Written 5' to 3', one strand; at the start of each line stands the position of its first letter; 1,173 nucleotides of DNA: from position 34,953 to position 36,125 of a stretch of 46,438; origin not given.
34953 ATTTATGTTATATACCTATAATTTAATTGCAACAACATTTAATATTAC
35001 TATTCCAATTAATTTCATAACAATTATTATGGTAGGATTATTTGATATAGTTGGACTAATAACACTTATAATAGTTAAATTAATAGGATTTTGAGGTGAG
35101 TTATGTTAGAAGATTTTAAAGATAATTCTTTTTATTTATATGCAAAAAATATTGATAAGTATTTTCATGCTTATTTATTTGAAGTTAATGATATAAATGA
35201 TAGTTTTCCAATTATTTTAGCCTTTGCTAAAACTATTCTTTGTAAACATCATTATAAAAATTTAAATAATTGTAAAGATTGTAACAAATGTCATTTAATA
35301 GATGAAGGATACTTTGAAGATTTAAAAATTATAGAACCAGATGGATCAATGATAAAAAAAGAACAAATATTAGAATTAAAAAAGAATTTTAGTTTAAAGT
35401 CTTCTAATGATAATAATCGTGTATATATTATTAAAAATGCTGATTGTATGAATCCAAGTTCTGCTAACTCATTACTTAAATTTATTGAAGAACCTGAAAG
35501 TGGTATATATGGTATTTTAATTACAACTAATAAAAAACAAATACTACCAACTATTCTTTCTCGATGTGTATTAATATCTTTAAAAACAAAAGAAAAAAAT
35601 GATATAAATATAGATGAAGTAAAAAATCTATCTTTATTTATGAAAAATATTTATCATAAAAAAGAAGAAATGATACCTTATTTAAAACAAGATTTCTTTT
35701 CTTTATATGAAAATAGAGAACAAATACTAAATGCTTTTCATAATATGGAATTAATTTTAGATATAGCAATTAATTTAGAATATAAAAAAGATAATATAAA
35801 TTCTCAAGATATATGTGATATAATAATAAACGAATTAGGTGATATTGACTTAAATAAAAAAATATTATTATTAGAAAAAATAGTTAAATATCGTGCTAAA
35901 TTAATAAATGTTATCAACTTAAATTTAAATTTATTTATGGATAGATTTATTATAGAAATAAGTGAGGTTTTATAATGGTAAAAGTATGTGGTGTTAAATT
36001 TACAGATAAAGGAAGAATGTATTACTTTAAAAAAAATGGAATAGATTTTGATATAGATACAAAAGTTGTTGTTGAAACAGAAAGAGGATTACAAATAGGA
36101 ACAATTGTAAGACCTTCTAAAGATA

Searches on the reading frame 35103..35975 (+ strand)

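Call 48: search_protein_families(library=pfam, proteins=[window:35103-35975:+], max_evalue=0.00001)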
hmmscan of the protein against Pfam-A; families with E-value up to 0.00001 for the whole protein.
window:35103-35975:+ (290 aa): 1 family
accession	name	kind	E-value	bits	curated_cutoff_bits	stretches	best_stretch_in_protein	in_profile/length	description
PF13177.12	DNA_pol3_delta2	-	3.2e-46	157.7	27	1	18-162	16-159/161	DNA polymerase III, delta subunit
